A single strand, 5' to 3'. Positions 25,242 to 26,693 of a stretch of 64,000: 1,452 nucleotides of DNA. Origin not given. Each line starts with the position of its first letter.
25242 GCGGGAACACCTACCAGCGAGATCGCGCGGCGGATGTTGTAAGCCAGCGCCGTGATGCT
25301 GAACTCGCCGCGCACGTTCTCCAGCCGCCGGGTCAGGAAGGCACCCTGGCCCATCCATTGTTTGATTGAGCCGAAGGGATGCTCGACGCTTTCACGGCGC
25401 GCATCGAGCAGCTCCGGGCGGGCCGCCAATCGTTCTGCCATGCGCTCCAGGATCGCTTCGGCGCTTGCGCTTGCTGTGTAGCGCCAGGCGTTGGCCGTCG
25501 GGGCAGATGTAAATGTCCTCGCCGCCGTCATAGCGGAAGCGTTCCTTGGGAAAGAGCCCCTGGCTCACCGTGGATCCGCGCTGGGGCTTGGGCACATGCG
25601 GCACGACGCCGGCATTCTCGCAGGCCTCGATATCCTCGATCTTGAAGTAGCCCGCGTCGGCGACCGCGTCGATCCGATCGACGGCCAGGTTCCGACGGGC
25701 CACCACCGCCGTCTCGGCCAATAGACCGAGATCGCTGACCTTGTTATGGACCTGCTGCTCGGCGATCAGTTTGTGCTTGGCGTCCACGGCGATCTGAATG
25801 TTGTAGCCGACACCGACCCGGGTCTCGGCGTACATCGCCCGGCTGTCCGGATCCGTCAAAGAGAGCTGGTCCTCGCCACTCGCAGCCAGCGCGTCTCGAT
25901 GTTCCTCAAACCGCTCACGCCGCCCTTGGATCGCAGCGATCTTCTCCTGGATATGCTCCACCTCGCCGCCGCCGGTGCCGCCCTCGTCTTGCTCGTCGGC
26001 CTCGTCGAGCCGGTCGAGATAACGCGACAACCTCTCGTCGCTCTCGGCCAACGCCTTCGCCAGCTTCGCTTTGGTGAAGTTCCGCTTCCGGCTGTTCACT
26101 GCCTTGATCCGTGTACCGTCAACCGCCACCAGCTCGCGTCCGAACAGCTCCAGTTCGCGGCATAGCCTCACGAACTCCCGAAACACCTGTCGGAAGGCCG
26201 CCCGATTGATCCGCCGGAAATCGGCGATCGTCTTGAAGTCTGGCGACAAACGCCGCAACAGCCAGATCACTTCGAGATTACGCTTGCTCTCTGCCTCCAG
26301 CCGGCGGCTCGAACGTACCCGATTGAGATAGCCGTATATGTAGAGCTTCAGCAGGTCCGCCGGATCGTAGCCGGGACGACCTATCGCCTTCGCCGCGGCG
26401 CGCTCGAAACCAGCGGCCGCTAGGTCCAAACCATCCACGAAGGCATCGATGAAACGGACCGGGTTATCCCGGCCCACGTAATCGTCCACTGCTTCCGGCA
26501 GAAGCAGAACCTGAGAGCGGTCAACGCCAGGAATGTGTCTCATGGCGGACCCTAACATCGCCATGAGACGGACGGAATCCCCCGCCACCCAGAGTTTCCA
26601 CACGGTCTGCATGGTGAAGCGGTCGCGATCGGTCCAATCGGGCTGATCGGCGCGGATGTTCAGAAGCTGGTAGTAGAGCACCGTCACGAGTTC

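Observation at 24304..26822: IS1182-family element cleanly inserted into the transketolase N-terminal subunit gene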

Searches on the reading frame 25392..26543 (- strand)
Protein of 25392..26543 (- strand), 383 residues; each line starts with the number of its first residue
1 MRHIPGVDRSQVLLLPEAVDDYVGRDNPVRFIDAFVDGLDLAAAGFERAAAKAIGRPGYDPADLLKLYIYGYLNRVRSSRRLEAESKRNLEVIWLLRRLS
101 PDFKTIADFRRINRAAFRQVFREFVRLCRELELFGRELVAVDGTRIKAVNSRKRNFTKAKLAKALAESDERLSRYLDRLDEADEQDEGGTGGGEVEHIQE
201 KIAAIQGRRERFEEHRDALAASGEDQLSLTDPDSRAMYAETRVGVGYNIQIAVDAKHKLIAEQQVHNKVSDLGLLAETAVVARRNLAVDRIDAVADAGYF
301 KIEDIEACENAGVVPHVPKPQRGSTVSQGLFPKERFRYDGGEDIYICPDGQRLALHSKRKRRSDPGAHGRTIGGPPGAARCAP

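Call 5: search_protein_families(library=pfam, proteins=[window:25392-26543:-], max_evalue=0.01)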
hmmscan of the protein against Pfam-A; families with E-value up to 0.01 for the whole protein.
window:25392-26543:- (383 aa): 2 families
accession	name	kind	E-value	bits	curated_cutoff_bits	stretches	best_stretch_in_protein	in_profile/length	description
PF05598.16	DUF772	-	1.5e-16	60.6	23.1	1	55-123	1-73/74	Transposase domain (DUF772)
PF01609.27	DDE_Tnp_1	-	2.2e-06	28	23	1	234-318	23-105/200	Transposase DDE domain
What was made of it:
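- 25392..26543 (-): Truncated transposase ORF, 383 aa. It has DUF772 and the first two Asp of the DDE triad, and ends in a frameshifted tail .............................. Pfam PF05598 and PF01609 (call 5).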

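Call 8: find_homologous_proteins(query=window:25395-26543:-)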
Query window:25395-26543:- (383 aa): 8000 proteins with E <= 0.001 among 8000 candidates; the best 120 are listed.
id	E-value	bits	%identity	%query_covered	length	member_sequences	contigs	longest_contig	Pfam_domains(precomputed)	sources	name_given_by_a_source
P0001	5.6e-243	824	85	95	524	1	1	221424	PF01609.28,PF13751.13,PF05598.17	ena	-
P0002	1.8e-234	796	100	94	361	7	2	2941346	PF01609.28,PF05598.17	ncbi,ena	-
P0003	3.2e-231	785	99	95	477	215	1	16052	PF01609.28,PF13751.13,PF05598.17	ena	-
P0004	5.4e-231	784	99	95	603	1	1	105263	PF01609.28,PF13751.13,PF05598.17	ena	-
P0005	6.0e-231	784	99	95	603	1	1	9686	PF01609.28,PF13751.13,PF05598.17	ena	-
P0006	3.3e-228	775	98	95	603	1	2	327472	PF01609.28,PF13751.13,PF05598.17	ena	-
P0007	4.4e-228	775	98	95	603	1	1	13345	PF01609.28,PF13751.13,PF05598.17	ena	-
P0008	4.7e-228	775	98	95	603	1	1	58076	PF01609.28,PF13751.13,PF05598.17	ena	-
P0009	7.9e-228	774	98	95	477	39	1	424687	PF01609.28,PF13751.13,PF05598.17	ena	-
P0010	8.1e-228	774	97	95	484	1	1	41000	PF01609.28,PF05598.17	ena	-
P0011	9.1e-228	774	97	95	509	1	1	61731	PF01609.28,PF05598.17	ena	-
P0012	9.5e-228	774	98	95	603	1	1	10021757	PF01609.28,PF13751.13,PF05598.17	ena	-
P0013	2.3e-227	772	98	95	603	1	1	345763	PF01609.28,PF13751.13,PF05598.17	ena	-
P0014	2.8e-227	772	97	95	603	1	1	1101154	PF01609.28,PF13751.13,PF05598.17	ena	-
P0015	1.3e-225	767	96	95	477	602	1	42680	PF01609.28,PF13751.13,PF05598.17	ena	-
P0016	1.3e-223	760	96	95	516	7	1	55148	PF01609.28,PF13751.13,PF05598.17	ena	-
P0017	2.0e-223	759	96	95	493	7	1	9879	PF01609.28,PF13751.13,PF05598.17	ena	-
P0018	3.7e-222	755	95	95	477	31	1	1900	PF01609.28,PF13751.13,PF05598.17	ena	-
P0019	5.1e-212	722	95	91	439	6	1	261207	PF01609.28,PF05598.17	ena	-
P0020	3.3e-211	719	95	91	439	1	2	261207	PF01609.28,PF05598.17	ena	-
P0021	1.2e-207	707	93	91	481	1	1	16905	PF01609.28,PF05598.17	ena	-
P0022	2.4e-206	703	91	95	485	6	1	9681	PF01609.28,PF13751.13,PF05598.17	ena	-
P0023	3.2e-203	693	87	95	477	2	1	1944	PF01609.28,PF13751.13,PF05598.17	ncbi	-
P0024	7.1e-203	692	96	72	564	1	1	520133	PF01609.28,PF13751.13,PF05598.17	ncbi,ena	-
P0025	8.0e-202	688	87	95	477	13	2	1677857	PF01609.28,PF13751.13,PF05598.17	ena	-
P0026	3.8e-199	679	96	85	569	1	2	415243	PF01609.28,PF05598.17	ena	-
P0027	5.0e-199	679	85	95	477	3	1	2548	PF01609.28,PF13751.13,PF05598.17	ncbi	-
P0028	2.2e-195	667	85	95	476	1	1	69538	PF01609.28,PF13751.13,PF05598.17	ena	-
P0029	6.6e-194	662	84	95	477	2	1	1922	PF01609.28,PF13751.13,PF05598.17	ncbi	-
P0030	1.4e-191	655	83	95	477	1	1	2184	PF01609.28,PF13751.13,PF05598.17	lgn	-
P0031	2.5e-180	618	79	95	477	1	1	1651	PF01609.28,PF13751.13,PF05598.17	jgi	-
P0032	1.1e-177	609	77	95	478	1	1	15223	PF01609.28,PF13751.13,PF05598.17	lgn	-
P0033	1.2e-177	609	77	95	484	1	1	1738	PF01609.28,PF13751.13,PF05598.17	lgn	-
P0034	1.4e-177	608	77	95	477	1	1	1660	PF01609.28,PF13751.13,PF05598.17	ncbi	-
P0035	5.4e-177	607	75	96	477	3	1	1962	PF01609.28,PF13751.13,PF05598.17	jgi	jgi:transposase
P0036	2.5e-175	601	77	95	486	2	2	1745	PF01609.28,PF13751.13,PF05598.17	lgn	-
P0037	6.5e-175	600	77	92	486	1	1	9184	PF01609.28,PF13751.13,PF05598.17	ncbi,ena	-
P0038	6.8e-175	600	76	95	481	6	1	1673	PF01609.28,PF13751.13,PF05598.17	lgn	-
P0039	1.3e-174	599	75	97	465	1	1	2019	PF01609.28,PF13751.13,PF05598.17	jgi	jgi:transposase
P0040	2.0e-174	598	76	95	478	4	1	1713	PF01609.28,PF13751.13,PF05598.17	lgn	-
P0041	3.8e-174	597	73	99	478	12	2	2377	PF01609.28,PF13751.13,PF05598.17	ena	-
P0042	8.2e-174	596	77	92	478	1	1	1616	PF01609.28,PF13751.13,PF05598.17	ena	-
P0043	1.5e-173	595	77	93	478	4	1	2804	PF01609.28,PF13751.13,PF05598.17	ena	-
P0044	1.5e-173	595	73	99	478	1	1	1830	PF01609.28,PF13751.13,PF05598.17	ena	-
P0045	3.2e-173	594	76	93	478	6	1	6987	PF01609.28,PF13751.13,PF05598.17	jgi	jgi:transposase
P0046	3.8e-173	594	77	93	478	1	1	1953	PF01609.28,PF13751.13,PF05598.17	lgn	-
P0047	3.9e-173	594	76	93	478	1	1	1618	PF01609.28,PF13751.13,PF05598.17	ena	-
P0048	4.7e-173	594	75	95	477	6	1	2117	PF01609.28,PF13751.13,PF05598.17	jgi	jgi:transposase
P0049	5.1e-173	594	74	95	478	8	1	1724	PF01609.28,PF13751.13,PF05598.17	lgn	-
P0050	5.4e-173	593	76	93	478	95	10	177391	PF01609.28,PF13751.13,PF05598.17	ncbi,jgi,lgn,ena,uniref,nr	ncbi:hypothetical protein CP157_03738 (plasmid) [Paracoccus marcusii]|jgi:transposase|uniref:IS1182 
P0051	7.8e-173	593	77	92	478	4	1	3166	PF01609.28,PF13751.13,PF05598.17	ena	-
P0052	8.8e-173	593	76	95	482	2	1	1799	PF01609.28,PF13751.13,PF05598.17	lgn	-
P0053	9.3e-173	593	76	93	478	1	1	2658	PF01609.28,PF13751.13,PF05598.17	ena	-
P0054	1.1e-172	592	79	89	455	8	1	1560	PF01609.28,PF13751.13,PF05598.17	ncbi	-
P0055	1.3e-172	592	76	93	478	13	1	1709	PF01609.28,PF13751.13,PF05598.17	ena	-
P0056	1.5e-172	592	77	92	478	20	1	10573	PF01609.28,PF13751.13,PF05598.17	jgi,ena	-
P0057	1.5e-172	592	74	95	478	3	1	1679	PF01609.28,PF13751.13,PF05598.17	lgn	-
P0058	2.0e-172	592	76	93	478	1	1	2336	PF01609.28,PF13751.13,PF05598.17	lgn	-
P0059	2.0e-172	592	76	93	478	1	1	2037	PF01609.28,PF13751.13,PF05598.17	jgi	jgi:transposase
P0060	2.3e-172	591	75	95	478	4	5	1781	PF01609.28,PF13751.13,PF05598.17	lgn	-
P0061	3.6e-172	591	76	95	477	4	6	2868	PF01609.28,PF13751.13,PF05598.17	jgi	jgi:transposase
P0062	3.7e-172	591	74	95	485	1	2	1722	PF01609.28,PF13751.13,PF05598.17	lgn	-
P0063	4.9e-172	590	76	93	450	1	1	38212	PF01609.28,PF13751.13,PF05598.17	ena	-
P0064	5.8e-172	590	75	95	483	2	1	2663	PF01609.28,PF13751.13,PF05598.17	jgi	-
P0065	1.0e-171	589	73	95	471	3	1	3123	PF01609.28,PF13751.13,PF05598.17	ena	-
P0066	1.1e-171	589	74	95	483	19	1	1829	PF01609.28,PF13751.13,PF05598.17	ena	-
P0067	1.4e-171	589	76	92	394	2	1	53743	PF01609.28,PF05598.17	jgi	jgi:transposase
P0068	1.5e-171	589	76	93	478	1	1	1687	PF01609.28,PF13751.13,PF05598.17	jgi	jgi:transposase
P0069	2.8e-171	588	76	95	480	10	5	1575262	PF01609.28,PF13751.13,PF05598.17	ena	-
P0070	3.2e-171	588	76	93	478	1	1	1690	PF01609.28,PF13751.13,PF05598.17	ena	-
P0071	5.7e-171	587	75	95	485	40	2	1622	PF01609.28,PF13751.13,PF05598.17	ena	-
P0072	7.3e-171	586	74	95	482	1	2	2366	PF01609.28,PF13751.13,PF05598.17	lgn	-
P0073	1.3e-170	586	74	95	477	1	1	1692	PF01609.28,PF13751.13,PF05598.17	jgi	jgi:transposase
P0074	1.6e-170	585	75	95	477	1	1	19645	PF01609.28,PF13751.13,PF05598.17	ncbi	ncbi:MAG: IS1182 family transposase [Geminicoccaceae bacterium]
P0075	2.7e-170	585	75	95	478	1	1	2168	PF01609.28,PF13751.13,PF05598.17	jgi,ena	-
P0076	3.0e-170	584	75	91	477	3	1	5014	PF01609.28,PF13751.13,PF05598.17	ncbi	-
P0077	8.8e-170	583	75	95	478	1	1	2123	PF01609.28,PF13751.13,PF05598.17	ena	-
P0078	1.1e-169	583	74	95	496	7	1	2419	PF01609.28,PF13751.13,PF05598.17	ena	-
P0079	2.0e-169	582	75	92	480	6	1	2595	PF01609.28,PF13751.13,PF05598.17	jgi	-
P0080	2.3e-169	582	74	95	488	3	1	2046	PF01609.28,PF13751.13,PF05598.17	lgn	-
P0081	3.3e-169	581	74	95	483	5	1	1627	PF01609.28,PF13751.13,PF05598.17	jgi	-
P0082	4.6e-169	581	74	95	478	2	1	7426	PF01609.28,PF13751.13,PF05598.17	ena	-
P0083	4.7e-169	580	73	96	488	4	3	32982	PF01609.28,PF13751.13,PF05598.17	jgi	jgi:transposase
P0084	1.3e-168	579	75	92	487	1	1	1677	PF01609.28,PF13751.13,PF05598.17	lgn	-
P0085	2.6e-168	578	73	95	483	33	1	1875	PF01609.28,PF13751.13,PF05598.17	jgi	-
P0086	3.0e-168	578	74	95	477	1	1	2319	PF01609.28,PF13751.13,PF05598.17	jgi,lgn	-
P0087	3.4e-168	578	74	93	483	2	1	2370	PF01609.28,PF13751.13,PF05598.17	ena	-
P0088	4.4e-168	577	74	95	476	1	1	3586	PF01609.28,PF13751.13,PF05598.17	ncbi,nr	ncbi:MAG: IS1182 family transposase [Rhodobacteraceae bacterium]|nr:IS1182 family transposase [Parac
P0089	1.6e-167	575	73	95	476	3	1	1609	PF01609.28,PF13751.13,PF05598.17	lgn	-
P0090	2.7e-167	575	74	92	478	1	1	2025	PF01609.28,PF13751.13,PF05598.17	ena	-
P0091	1.0e-166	573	71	95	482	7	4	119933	PF01609.28,PF13751.13,PF05598.17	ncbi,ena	-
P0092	1.2e-166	573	72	95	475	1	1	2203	PF01609.28,PF13751.13,PF05598.17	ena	-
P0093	1.4e-166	572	72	95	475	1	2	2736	PF01609.28,PF13751.13,PF05598.17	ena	-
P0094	1.6e-166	572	70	95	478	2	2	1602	PF01609.28,PF13751.13,PF05598.17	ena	-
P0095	2.0e-166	572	74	93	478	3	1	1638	PF01609.28,PF13751.13,PF05598.17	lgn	-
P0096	2.0e-166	572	73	95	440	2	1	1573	PF05598.17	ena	-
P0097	2.3e-166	572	72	95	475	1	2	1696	PF01609.28,PF13751.13,PF05598.17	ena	-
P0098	4.0e-166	571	72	95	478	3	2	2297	PF01609.28,PF13751.13,PF05598.17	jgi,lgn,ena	-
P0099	4.1e-166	571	73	95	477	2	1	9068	PF01609.28,PF13751.13,PF05598.17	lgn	-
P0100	5.5e-166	570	74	95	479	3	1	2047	PF01609.28,PF13751.13,PF05598.17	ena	-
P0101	1.2e-165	569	75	91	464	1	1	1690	PF01609.28,PF13751.13,PF05598.17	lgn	-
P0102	1.4e-165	569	72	96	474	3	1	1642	PF01609.28,PF13751.13,PF05598.17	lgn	-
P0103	3.2e-165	568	73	95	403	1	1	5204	PF01609.28,PF05598.17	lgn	-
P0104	4.0e-165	568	92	76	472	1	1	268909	PF05598.17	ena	-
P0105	5.6e-165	567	72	95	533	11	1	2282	PF01609.28,PF13751.13,PF05598.17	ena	-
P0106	6.0e-165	567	70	100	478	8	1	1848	PF01609.28,PF13751.13,PF05598.17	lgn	-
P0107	6.4e-165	567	72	93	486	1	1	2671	PF01609.28,PF13751.13,PF05598.17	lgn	-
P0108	6.5e-165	567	74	92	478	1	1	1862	PF01609.28,PF13751.13,PF05598.17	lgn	-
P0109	1.1e-164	566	71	95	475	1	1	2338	PF01609.28,PF13751.13,PF05598.17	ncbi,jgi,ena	-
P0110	1.1e-164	566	71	95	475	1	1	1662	PF01609.28,PF13751.13,PF05598.17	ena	-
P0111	1.9e-164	565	73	95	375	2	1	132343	PF01609.28,PF05598.17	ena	-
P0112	3.1e-164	565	70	99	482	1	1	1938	PF01609.28,PF13751.13,PF05598.17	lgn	-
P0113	5.0e-164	564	73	92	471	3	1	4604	PF01609.28,PF13751.13,PF05598.17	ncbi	-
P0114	2.7e-163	562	73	94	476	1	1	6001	PF01609.28,PF13751.13,PF05598.17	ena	-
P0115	3.4e-163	561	72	95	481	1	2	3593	PF01609.28,PF13751.13,PF05598.17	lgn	-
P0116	5.1e-163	561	71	95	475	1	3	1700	PF01609.28,PF13751.13,PF05598.17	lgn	-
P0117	6.2e-163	560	72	92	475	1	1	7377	PF01609.28,PF13751.13,PF05598.17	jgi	-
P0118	6.4e-163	560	71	95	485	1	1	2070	PF01609.28,PF13751.13,PF05598.17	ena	-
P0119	6.4e-163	560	72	92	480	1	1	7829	PF01609.28,PF13751.13,PF05598.17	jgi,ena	-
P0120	9.0e-163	560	72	96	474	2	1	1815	PF01609.28,PF13751.13,PF05598.17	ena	-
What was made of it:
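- On IS1182 family insertion sequence: The same architecture is recorded for the homologues (call 8).
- Closest known: IS1182 family of insertion sequences. Same: Homologues at 73-76% identity are named 'IS1182 family transposase' by NCBI (call 8).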

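Call 10: find_encoding_contigs(protein=P0003, flank=3000, max_places=10)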
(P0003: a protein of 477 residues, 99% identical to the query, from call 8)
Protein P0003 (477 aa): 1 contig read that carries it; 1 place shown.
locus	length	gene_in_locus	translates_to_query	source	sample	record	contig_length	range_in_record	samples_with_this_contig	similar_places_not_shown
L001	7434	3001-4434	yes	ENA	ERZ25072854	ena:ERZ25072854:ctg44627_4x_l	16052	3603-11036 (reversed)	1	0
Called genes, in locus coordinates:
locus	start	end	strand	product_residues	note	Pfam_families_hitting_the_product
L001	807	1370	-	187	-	PF05163:DinB, PF12867:DinB_2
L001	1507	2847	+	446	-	PF13701:DDE_Tnp_1_4, PF01609:DDE_Tnp_1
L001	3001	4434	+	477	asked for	PF05598:DUF772, PF01609:DDE_Tnp_1, PF13751:DDE_Tnp_1_6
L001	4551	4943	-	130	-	-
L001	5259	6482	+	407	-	PF00872:Transposase_mut, PF10551:MULE (faint)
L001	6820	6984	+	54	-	-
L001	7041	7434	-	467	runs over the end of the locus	PF25917:BSH_RND (weak), PF25988:HH_CyaD, PF25994:HH_AprE, PF26002:Beta-barrel_AprE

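Call 11: find_encoding_contigs(protein=P0002, flank=5000, max_places=6)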
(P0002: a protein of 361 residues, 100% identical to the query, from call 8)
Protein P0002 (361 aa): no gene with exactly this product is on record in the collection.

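Call 14: find_encoding_contigs(protein=P0004, flank=2500, max_places=4)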
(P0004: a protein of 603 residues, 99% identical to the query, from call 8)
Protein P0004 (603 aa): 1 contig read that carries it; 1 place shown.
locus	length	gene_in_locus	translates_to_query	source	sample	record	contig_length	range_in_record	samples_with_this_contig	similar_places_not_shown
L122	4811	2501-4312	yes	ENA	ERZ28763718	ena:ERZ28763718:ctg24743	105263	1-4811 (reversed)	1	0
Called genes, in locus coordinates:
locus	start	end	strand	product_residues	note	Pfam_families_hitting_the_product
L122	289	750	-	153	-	PF13340:DUF4096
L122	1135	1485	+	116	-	PF05973:Gp49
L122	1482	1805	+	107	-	PF13744:HTH_37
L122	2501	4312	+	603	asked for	PF05598:DUF772, PF01609:DDE_Tnp_1, PF13751:DDE_Tnp_1_6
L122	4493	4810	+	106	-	?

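Call 15: find_encoding_contigs(protein=P0009, flank=2500, max_places=6)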
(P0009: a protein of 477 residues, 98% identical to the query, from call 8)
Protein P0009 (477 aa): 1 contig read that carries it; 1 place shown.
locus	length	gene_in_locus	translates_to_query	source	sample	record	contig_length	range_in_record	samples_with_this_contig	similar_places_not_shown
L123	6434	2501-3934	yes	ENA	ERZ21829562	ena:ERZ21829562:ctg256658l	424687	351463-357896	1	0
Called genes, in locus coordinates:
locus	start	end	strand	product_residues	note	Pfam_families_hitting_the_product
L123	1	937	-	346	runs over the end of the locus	PF05598:DUF772, PF01609:DDE_Tnp_1, PF13359:DDE_Tnp_4 (weak)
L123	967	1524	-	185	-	PF13276:HTH_21, PF00665:rve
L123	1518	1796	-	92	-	PF01527:HTH_Tnp_1, PF13384:HTH_23 (weak), PF13551:HTH_29, PF13518:HTH_28 (weak)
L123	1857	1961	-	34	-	-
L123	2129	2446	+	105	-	-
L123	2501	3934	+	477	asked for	PF05598:DUF772, PF01609:DDE_Tnp_1, PF13751:DDE_Tnp_1_6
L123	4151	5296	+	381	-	PF00665:rve (weak), PF22483:Mu-transpos_C_2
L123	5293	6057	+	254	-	PF01695:IstB_IS21, PF00308:Bac_DnaA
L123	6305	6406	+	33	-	-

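Call 18: list_cluster_members(proteins=[P0002])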
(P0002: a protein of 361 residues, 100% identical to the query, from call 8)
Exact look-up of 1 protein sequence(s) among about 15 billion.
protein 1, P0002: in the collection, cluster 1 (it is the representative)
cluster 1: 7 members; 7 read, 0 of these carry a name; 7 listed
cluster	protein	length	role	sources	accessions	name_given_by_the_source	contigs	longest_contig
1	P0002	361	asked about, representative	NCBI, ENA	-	-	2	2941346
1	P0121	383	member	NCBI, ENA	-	-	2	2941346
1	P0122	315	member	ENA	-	-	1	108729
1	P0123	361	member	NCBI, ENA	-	-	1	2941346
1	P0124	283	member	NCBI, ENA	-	-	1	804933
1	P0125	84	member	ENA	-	-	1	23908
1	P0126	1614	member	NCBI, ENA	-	-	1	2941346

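Call 19: find_encoding_contigs(protein=window:25392-26543:-, flank=6000, max_places=10)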
Protein window:25392-26543:- (383 aa): no gene with exactly this product is on record in the collection.

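Call 26: find_encoding_contigs(protein=P0126, flank=4000, max_places=4)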
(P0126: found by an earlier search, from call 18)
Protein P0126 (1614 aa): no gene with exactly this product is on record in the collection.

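Call 27: find_encoding_contigs(protein=P0123, flank=4000, max_places=4)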
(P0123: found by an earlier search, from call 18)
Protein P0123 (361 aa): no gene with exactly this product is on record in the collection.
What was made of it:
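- Tried and rejected: Look-ups of the contigs encoding P0002, P0121 (identical to the window ORF), P0123 and P0126 all returned 'not on record' (calls 11, 19, 26, 27).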

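Call 40: find_encoding_contigs(protein=P0015, flank=1500, max_places=10)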
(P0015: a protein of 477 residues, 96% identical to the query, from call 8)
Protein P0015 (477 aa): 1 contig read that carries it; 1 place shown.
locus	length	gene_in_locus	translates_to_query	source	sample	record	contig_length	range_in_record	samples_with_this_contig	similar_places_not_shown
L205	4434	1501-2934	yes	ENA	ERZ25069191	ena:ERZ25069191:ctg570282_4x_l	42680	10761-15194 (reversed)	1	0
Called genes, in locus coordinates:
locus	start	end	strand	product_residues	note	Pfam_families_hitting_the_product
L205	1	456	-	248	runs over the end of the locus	PF00378:ECH_1, PF16113:ECH_2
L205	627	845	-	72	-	-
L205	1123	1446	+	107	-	-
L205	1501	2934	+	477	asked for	PF05598:DUF772, PF01609:DDE_Tnp_1, PF13751:DDE_Tnp_1_6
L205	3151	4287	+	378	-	PF22483:Mu-transpos_C_2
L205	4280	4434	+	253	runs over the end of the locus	PF01695:IstB_IS21, PF00308:Bac_DnaA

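Call 41: find_encoding_contigs(protein=P0025, flank=1500, max_places=10)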
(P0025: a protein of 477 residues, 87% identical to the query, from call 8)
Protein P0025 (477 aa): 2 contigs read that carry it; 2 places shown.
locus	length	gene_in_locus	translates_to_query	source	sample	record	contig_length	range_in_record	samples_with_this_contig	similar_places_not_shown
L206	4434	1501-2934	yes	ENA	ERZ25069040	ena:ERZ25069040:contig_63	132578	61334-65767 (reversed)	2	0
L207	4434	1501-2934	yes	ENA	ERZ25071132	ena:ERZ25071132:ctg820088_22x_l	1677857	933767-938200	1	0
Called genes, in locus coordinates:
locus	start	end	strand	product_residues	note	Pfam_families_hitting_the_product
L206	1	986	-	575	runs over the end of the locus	PF02538:Hydantoinase_B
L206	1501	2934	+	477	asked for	PF05598:DUF772, PF01609:DDE_Tnp_1, PF13751:DDE_Tnp_1_6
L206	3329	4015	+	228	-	-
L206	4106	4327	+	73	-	-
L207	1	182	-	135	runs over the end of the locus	-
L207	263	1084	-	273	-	PF13340:DUF4096, PF01609:DDE_Tnp_1, PF13586:DDE_Tnp_1_2 (weak)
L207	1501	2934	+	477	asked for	PF05598:DUF772, PF01609:DDE_Tnp_1, PF13751:DDE_Tnp_1_6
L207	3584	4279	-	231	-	PF06283:ThuA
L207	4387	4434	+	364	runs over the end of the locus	PF00296:Bac_luciferase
